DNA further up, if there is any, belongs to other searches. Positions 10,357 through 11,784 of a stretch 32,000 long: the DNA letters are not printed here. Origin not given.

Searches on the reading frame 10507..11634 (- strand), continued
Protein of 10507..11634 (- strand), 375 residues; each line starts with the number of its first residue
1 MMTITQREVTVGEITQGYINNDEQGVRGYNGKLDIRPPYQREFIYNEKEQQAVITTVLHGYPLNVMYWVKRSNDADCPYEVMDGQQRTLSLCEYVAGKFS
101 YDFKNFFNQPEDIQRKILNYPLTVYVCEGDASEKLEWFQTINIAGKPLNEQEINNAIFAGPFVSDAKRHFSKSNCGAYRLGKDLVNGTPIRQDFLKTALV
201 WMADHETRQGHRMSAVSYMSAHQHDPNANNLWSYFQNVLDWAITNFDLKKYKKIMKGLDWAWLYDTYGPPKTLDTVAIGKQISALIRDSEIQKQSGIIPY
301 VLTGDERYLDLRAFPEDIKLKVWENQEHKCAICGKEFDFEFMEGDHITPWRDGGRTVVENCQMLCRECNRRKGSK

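Call 49: find_homologous_proteins(query=A1, max_evalue=1e-20)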
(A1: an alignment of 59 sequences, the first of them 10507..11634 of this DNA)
Query A1 (59 sequences) (375 aa, profile of the alignment): 7998 proteins with E <= 1e-20 among 8000 candidates; the best 120 are listed.
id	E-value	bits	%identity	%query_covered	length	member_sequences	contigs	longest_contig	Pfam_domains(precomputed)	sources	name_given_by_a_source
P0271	3.9e-168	577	54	99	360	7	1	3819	PF01844.30,PF14279.13,PF03235.20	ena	-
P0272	6.4e-168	577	52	100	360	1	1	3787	PF01844.30,PF14279.13,PF03235.20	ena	-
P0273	9.4e-168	576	52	100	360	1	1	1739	PF01844.30,PF14279.13,PF03235.20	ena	-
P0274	1.2e-167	576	53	100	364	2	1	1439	PF01844.30,PF14279.13,PF03235.20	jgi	-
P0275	1.8e-167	575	50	100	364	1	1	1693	PF01844.30,PF14279.13,PF03235.20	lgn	-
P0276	3.4e-167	574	52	100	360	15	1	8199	PF01844.30,PF14279.13,PF03235.20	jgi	-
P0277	7.7e-167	573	52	100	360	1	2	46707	PF01844.30,PF14279.13,PF03235.20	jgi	jgi:hypothetical protein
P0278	8.5e-167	573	52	100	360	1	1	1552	PF01844.30,PF14279.13,PF03235.20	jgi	jgi:hypothetical protein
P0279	1.2e-166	573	50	100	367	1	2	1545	PF01844.30,PF03235.20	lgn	-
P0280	1.8e-166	572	49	100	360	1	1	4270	PF01844.30,PF14279.13,PF03235.20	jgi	-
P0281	2.0e-166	572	51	100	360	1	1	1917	PF01844.30,PF14279.13,PF03235.20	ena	-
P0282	2.0e-166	572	50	100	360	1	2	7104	PF01844.30,PF14279.13,PF03235.20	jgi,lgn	-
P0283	2.1e-166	572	49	100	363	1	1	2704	PF01844.30,PF14279.13,PF03235.20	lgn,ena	-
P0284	2.1e-166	572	53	100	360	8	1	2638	PF01844.30,PF14279.13,PF03235.20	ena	-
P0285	2.8e-166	571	51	100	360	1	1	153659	PF01844.30,PF14279.13,PF03235.20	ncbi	-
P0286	3.0e-166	571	50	100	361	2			PF01844.30,PF14279.13,PF03235.20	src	-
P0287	3.2e-166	571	52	100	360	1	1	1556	PF01844.30,PF14279.13,PF03235.20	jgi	-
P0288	3.8e-166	571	52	100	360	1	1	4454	PF01844.30,PF14279.13,PF03235.20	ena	-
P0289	3.8e-166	571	-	-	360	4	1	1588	PF01844.30,PF14279.13,PF03235.20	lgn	-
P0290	4.1e-166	571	-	-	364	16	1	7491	PF01844.30,PF14279.13,PF03235.20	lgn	-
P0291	4.2e-166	571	51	100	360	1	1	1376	PF01844.30,PF14279.13,PF03235.20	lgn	-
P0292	4.3e-166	571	-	-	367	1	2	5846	PF01844.30,PF14279.13,PF03235.20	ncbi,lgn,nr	ncbi:DUF262 domain-containing protein [Patescibacteria group bacterium]|nr:DUF262 domain-containing 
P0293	4.5e-166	571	49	100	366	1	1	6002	PF01844.30,PF03235.20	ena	-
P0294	4.7e-166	571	-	-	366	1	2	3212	PF01844.30,PF03235.20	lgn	-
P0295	5.3e-166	570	50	99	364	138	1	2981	PF01844.30,PF14279.13,PF03235.20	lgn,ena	-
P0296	5.3e-166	570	50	100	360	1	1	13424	PF01844.30,PF03235.20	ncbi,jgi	-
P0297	5.8e-166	570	-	-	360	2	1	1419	PF01844.30,PF14279.13,PF03235.20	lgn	-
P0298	6.1e-166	570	51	100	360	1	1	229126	PF01844.30,PF14279.13,PF03235.20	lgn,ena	-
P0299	6.6e-166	570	-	-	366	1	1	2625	PF01844.30,PF03235.20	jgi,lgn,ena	-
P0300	6.7e-166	570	-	-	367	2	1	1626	PF01844.30,PF03235.20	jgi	-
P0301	7.3e-166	570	51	100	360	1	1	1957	PF01844.30,PF14279.13,PF03235.20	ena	-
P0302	7.5e-166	570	48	99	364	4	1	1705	PF01844.30,PF14279.13,PF03235.20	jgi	jgi:hypothetical protein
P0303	7.9e-166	570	51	100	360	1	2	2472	PF01844.30,PF14279.13,PF03235.20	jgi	jgi:hypothetical protein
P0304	8.0e-166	570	-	-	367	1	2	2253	PF01844.30,PF03235.20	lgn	-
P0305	8.4e-166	570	50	100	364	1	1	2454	PF01844.30,PF03235.20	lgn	-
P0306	9.2e-166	570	51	100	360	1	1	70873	PF01844.30,PF14279.13,PF03235.20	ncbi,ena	-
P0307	9.4e-166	570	-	-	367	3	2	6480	PF01844.30,PF14279.13,PF03235.20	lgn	-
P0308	1.0e-165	569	-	-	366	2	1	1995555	PF01844.30,PF14279.13,PF03235.20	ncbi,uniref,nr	ncbi:DUF262 domain-containing protein [Algoriphagus marincola]|uniref:DUF262 domain-containing prote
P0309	1.1e-165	569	51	100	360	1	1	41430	PF01844.30,PF14279.13,PF03235.20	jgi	jgi:hypothetical protein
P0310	1.1e-165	569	51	100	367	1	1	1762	PF01844.30,PF14279.13,PF03235.20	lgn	-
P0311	1.1e-165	569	49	100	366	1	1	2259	PF01844.30,PF14279.13,PF03235.20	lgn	-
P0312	1.1e-165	569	52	100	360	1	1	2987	PF01844.30,PF14279.13,PF03235.20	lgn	-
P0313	1.2e-165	569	-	-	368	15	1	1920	PF01844.30,PF14279.13,PF03235.20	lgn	-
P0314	1.3e-165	569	50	100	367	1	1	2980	PF01844.30,PF14279.13,PF03235.20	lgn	-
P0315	1.4e-165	569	52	100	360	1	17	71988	PF01844.30,PF14279.13,PF03235.20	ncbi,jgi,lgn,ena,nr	ncbi:MAG TPA: DUF262 domain-containing protein [Anaerohalosphaeraceae bacterium]|nr:DUF262 domain-co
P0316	1.5e-165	569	51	100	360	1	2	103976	PF01844.30,PF14279.13,PF03235.20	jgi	jgi:hypothetical protein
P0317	1.5e-165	569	50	100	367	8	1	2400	PF01844.30,PF14279.13,PF03235.20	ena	-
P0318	1.5e-165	569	51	100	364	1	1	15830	PF01844.30,PF14279.13,PF03235.20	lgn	-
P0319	1.6e-165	569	-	-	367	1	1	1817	PF01844.30,PF03235.20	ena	-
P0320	1.6e-165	569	52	100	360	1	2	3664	PF01844.30,PF14279.13,PF03235.20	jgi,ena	-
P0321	1.7e-165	569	50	100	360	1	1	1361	PF01844.30,PF14279.13,PF03235.20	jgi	-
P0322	1.7e-165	569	51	100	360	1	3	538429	PF01844.30,PF14279.13,PF03235.20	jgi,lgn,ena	-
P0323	1.7e-165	569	50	99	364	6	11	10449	PF01844.30,PF14279.13,PF03235.20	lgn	-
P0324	1.8e-165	569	52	100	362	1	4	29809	PF01844.30,PF14279.13,PF03235.20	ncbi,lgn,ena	-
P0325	1.8e-165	569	50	100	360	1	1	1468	PF01844.30,PF03235.20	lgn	-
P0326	1.8e-165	569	-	-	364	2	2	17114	PF01844.30,PF14279.13,PF03235.20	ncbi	-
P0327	1.9e-165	569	51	100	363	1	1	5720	PF01844.30,PF14279.13,PF03235.20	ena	-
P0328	2.0e-165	568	49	100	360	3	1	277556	PF01844.30,PF03235.20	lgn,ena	-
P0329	2.0e-165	568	50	100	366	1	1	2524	PF01844.30,PF14279.13,PF03235.20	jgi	-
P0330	2.2e-165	568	50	100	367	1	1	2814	PF01844.30,PF14279.13,PF03235.20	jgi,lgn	jgi:hypothetical protein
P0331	2.4e-165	568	49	100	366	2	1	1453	PF01844.30,PF14279.13,PF03235.20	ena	-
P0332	2.5e-165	568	51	100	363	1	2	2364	PF01844.30,PF14279.13,PF03235.20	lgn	-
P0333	2.5e-165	568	50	100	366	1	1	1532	PF01844.30,PF14279.13,PF03235.20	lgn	-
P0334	2.9e-165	568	-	-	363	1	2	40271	PF01844.30,PF14279.13,PF03235.20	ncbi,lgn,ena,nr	ncbi:MAG: DUF262 domain-containing protein [Lachnospiraceae bacterium]|nr:DUF262 domain-containing p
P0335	3.1e-165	568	52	100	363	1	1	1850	PF01844.30,PF03235.20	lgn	-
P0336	3.1e-165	568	51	100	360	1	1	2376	PF01844.30,PF14279.13,PF03235.20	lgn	-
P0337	3.2e-165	568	54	100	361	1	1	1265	PF01844.30,PF14279.13,PF03235.20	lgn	-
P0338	3.5e-165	568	50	100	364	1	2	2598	PF01844.30,PF14279.13,PF03235.20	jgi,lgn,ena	-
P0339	3.5e-165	568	50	100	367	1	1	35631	PF01844.30,PF03235.20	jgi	jgi:hypothetical protein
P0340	3.6e-165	568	-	-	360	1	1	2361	PF01844.30,PF14279.13,PF03235.20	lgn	-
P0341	3.7e-165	568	51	100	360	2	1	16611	PF01844.30,PF14279.13,PF03235.20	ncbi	-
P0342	3.8e-165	568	51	100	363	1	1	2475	PF01844.30,PF14279.13,PF03235.20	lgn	-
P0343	4.7e-165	567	-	-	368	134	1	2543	PF01844.30,PF14279.13,PF03235.20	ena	-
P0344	4.9e-165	567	52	100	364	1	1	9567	PF01844.30,PF14279.13,PF03235.20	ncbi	-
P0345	5.1e-165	567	51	99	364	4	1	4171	PF01844.30,PF14279.13,PF03235.20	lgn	-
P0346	5.5e-165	567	-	-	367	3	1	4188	PF01844.30,PF03235.20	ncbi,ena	-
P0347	6.1e-165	567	51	100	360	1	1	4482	PF01844.30,PF03235.20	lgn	-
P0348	6.4e-165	567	52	100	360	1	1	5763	PF01844.30,PF14279.13,PF03235.20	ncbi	-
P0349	6.4e-165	567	50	99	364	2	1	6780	PF01844.30,PF14279.13,PF03235.20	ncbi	-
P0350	6.7e-165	567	-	-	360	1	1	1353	PF01844.30,PF14279.13,PF03235.20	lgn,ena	-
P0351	6.8e-165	567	49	99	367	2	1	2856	PF01844.30,PF14279.13,PF03235.20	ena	-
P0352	7.0e-165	567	51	100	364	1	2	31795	PF01844.30,PF14279.13,PF03235.20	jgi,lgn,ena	-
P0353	7.0e-165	567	50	100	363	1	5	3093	PF01844.30,PF03235.20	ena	-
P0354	7.0e-165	567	53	100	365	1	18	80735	PF01844.30,PF14279.13,PF03235.20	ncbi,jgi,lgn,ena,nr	ncbi:MAG TPA: DUF262 domain-containing protein [Bacteroidales bacterium]|nr:DUF262 domain-containing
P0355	7.2e-165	567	50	100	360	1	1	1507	PF01844.30,PF14279.13,PF03235.20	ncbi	-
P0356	7.3e-165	567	54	100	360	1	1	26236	PF01844.30,PF14279.13,PF03235.20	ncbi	-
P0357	8.2e-165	566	52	99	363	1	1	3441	PF01844.30,PF14279.13,PF03235.20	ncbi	-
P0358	8.4e-165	566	49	100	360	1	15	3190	PF01844.30,PF03235.20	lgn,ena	-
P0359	8.5e-165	566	-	-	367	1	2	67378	PF01844.30,PF14279.13,PF03235.20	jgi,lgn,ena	-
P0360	8.6e-165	566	52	99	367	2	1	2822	PF01844.30,PF03235.20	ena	-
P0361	8.6e-165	566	-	-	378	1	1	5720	PF01844.30,PF14279.13,PF03235.20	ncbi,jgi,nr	ncbi:MAG: DUF262 domain-containing protein [Clostridiales Family XIII bacterium]|jgi:hypothetical pr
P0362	9.1e-165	566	-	-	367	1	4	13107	PF01844.30,PF14279.13,PF03235.20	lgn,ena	-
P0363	9.1e-165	566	52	100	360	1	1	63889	PF01844.30,PF03235.20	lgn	-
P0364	9.2e-165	566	51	100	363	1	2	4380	PF01844.30,PF14279.13,PF03235.20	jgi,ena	-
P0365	9.7e-165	566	52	100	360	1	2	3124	PF01844.30,PF14279.13,PF03235.20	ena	-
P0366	9.9e-165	566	-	-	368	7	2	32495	PF01844.30,PF14279.13,PF03235.20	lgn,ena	-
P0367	1.0e-164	566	51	100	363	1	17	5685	PF01844.30,PF14279.13,PF03235.20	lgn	-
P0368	1.0e-164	566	52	100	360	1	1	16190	PF01844.30,PF14279.13,PF03235.20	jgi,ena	-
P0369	1.0e-164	566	50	100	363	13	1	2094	PF01844.30,PF14279.13,PF03235.20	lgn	-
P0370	1.1e-164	566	49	100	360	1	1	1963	PF01844.30,PF03235.20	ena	-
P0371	1.2e-164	566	-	-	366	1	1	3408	PF01844.30,PF03235.20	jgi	-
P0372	1.2e-164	566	-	-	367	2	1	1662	PF01844.30,PF14279.13,PF03235.20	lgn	-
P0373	1.2e-164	566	50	100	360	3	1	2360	PF01844.30,PF14279.13,PF03235.20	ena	-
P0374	1.3e-164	566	-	-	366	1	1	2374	PF01844.30,PF14279.13,PF03235.20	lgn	-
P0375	1.5e-164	566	50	100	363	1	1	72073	PF01844.30,PF03235.20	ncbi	-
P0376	1.5e-164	566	51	100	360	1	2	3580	PF01844.30,PF03235.20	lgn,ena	-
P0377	1.5e-164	566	48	100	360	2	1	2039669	PF01844.30,PF14279.13,PF03235.20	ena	-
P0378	1.5e-164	566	51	100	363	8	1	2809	PF01844.30,PF14279.13,PF03235.20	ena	-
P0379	1.6e-164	566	-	-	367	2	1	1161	PF01844.30,PF03235.20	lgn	-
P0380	1.6e-164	566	-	-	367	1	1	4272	PF01844.30,PF14279.13,PF03235.20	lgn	-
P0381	1.6e-164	566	49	100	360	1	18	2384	PF01844.30,PF03235.20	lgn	-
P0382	1.6e-164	566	-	-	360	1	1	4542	PF01844.30,PF14279.13,PF03235.20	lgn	-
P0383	1.6e-164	566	52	99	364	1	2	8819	PF01844.30,PF14279.13,PF03235.20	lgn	-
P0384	1.6e-164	565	50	99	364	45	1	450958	PF01844.30,PF14279.13,PF03235.20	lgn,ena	-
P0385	1.6e-164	565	-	-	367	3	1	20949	PF01844.30,PF14279.13,PF03235.20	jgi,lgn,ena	-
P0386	1.7e-164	565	50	100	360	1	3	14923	PF01844.30,PF14279.13,PF03235.20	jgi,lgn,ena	-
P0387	1.8e-164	565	54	100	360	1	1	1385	PF01844.30,PF14279.13,PF03235.20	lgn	-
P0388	1.8e-164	565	52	100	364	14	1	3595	PF01844.30,PF14279.13,PF03235.20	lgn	-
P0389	1.8e-164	565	51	100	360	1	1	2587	PF01844.30,PF03235.20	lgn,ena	-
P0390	1.8e-164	565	50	100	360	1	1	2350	PF01844.30,PF14279.13,PF03235.20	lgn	-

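Call 53: find_related_loci(query=P0276, collection=metagenome_contigs, flank=3000)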
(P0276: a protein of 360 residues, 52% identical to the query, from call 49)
Query P0276 (360 aa) in metagenome_contigs; peptide patterns used: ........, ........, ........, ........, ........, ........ (x = any residue, [..] = any of these).
600 stretches matched a pattern (row limit reached: there are more); 574 encode a relative of the query (tblastn E <= 1e-3); the best 80 are kept; 80 distinct loci.
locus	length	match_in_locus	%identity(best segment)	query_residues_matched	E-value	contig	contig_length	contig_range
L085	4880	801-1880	100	1-360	0e+0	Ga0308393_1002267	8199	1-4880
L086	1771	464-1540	87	1-359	0e+0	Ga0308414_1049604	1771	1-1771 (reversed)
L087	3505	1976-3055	83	1-360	0e+0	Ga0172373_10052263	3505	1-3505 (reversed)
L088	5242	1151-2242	83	1-360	0e+0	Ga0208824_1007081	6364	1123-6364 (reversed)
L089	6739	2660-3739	81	1-360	0e+0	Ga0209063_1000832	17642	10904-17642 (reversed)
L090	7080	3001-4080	83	1-360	0e+0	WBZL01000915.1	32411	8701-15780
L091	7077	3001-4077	82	1-359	0e+0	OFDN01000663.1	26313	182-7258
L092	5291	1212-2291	83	1-360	0e+0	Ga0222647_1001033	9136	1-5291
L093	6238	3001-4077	81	1-359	0e+0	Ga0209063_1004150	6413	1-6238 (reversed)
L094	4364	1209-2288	83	1-360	0e+0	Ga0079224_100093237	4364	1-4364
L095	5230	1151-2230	82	1-360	0e+0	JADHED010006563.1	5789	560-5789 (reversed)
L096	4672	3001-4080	81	1-360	0e+0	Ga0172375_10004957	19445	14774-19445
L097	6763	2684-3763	80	1-360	0e+0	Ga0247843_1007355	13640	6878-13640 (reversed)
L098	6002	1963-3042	81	1-360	0e+0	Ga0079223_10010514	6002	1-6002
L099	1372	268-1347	80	1-360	0e+0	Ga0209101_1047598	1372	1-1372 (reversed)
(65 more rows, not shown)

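Call 54: find_related_loci(query=A2, collection=viral_contigs, flank=4000)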
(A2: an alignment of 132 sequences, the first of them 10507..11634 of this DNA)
Query A2 (375 aa) in viral_contigs; peptide patterns used: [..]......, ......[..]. (x = any residue, [..] = any of these).
199 stretches matched a pattern; 178 encode a relative of the query (tblastn E <= 1e-3); the best 80 are kept; 80 distinct loci.
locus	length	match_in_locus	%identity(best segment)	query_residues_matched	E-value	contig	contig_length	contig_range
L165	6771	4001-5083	54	1-375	2e-132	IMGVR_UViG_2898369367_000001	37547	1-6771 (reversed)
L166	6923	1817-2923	52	2-375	2e-131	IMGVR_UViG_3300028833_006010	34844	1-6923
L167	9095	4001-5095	52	1-375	8e-131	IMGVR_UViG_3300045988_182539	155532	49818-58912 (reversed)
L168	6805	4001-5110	52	1-375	5e-130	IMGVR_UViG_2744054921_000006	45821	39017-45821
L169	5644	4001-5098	52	1-374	8e-130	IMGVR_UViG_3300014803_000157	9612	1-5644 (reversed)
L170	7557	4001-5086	52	2-375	1e-127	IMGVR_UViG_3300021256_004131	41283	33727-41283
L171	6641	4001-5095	52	2-374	3e-127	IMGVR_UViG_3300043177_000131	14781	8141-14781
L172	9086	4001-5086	50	2-375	3e-125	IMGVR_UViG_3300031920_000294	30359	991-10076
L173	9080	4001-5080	50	2-375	1e-124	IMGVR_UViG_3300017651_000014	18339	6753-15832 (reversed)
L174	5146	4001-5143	49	2-375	2e-124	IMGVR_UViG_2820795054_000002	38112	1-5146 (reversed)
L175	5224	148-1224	51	1-373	6e-124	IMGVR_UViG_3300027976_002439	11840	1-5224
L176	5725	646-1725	49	2-375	5e-124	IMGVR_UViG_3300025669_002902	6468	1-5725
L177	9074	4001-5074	49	2-373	1e-123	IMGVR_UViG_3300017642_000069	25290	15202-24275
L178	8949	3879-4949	50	2-372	2e-123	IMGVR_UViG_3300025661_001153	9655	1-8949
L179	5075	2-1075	51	2-373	1e-123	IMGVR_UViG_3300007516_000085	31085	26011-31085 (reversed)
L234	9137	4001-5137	46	1-375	7e-110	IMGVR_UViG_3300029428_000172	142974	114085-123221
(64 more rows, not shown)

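Call 58: predict_structure(alignment_id=A2)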
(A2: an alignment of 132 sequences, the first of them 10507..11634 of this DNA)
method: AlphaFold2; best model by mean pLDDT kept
length: 375 residues; sequences in the alignment: 132
mean_pLDDT: 87.9   pTM: 0.71
mean pLDDT of the five models: 87.9, 87.4, 85.4, 85.0, 83.5
residues with pLDDT >= 90: 218; 70-90: 129; 50-70: 27; < 50: 1
segments of 3 or more residues with pLDDT < 50: none
pLDDT, mean of each block of 10 residues (from residue 1): 89 93 84 81 75 92 86 77 87 92 92 95 90 75 61 68 87 86 90 90 92 87 89 97 94 94 91 91 94 94 91 93 97 96 92 91 93 66
secondary structure, 60 per line:
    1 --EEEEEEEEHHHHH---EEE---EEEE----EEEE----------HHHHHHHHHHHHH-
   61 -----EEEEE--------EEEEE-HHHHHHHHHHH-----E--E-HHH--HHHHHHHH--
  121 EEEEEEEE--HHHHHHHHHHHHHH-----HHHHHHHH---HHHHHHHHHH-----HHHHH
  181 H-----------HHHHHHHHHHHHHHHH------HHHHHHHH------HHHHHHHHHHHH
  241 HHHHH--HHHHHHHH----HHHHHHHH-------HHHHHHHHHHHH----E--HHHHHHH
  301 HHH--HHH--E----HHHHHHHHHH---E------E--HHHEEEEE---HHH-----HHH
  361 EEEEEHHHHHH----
elements in order: E3-10 H11-15 E19-21 E25-28 E33-36 H47-59 E66-70 E79-83 H85-95 H111-118 E121-128 H131-144 H150-157 H161-170 H176-181 H193-208 H215-222 H229-245 H248-255 H260-267 H275-286 H294-303 H316-325 E342-346 E361-365 H366-371

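Call 62: fold_search(model_id=the predicted structure, library=pdb)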
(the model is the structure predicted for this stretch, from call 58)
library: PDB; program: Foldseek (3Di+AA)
matches with E <= 10: 165; with E <= 0.001: 0
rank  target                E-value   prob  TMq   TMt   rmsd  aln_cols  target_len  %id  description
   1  7p9k_A                2.9e-03  0.69  0.20  0.14  23.8       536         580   12  BrxU, GmrSD-family Type IV restriction enzyme (released 2021-12-08)
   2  5k5d_B                5.3e-03  0.87  0.22  0.29  13.0       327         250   14  Structure of the C2221 form of Pnob8-like ParB-N domain (released 2016-06-15)
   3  8d2k_A                5.3e-03  0.35  0.15  0.06  29.5       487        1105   14  Structure of Acidothermus cellulolyticus Cas9 ternary complex (Cleavage Intermediate 2) (released 2023-12-20)
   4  7bm8_A                6.2e-03  0.97  0.21  0.39  17.3       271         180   12  Crystal structure of the C-terminally truncated chromosome-partitioning protein ParB from Caulobacter crescentus compl (released 2021-04-28)
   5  4h9d_A                9.0e-03  1.00  0.12  0.44   7.7        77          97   25  Crystal Structure of Mn-dependent Gme HNH nicking endonuclease from Geobacter metallireducens GS-15, Northeast Structu (released 2012-10-10)
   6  7bnr_A                9.5e-03  0.90  0.20  0.35  15.9       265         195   13  Crystal structure of a ParB Q52A mutant from Myxococcus xanthus bound to CTPyS (released 2021-09-08)
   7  4h9d_C                1.6e-02  1.00  0.13  0.54   1.9        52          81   36  Crystal Structure of Mn-dependent Gme HNH nicking endonuclease from Geobacter metallireducens GS-15, Northeast Structu (released 2012-10-10)
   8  6sdk_B                1.7e-02  0.82  0.21  0.35  15.4       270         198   14  Crystal structure of bacterial ParB dimer bound to CDP (released 2019-10-23)
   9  4oge                  2.0e-02  0.25  0.15  0.06  27.5       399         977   14  Crystal structure of the Type II-C Cas9 enzyme from Actinomyces naeslundii (released 2014-02-12)
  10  6ghc_A                2.6e-02  0.99  0.16  0.20   9.9       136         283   15  Modification dependent EcoKMcrA restriction endonuclease (released 2018-08-08)
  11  6sdk_A                2.8e-02  0.85  0.21  0.35  17.7       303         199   10  Crystal structure of bacterial ParB dimer bound to CDP (released 2019-10-23)
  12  5k5d_A                3.1e-02  0.63  0.23  0.30  13.5       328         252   14  Structure of the C2221 form of Pnob8-like ParB-N domain (released 2016-06-15)
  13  5k5d_C                3.1e-02  0.57  0.23  0.30  12.0       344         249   10  Structure of the C2221 form of Pnob8-like ParB-N domain (released 2016-06-15)
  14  4ogc                  3.8e-02  0.20  0.15  0.07  26.1       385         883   14  Crystal structure of the Type II-C Cas9 enzyme from Actinomyces naeslundii (released 2014-02-12)
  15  7ol9_B                4.3e-02  0.69  0.20  0.33  17.3       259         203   10  Crystal structure of C-terminally truncated Bacillus subtilis nucleoid occlusion protein (Noc) complexed to the Noc-bi (released 2022-03-09)
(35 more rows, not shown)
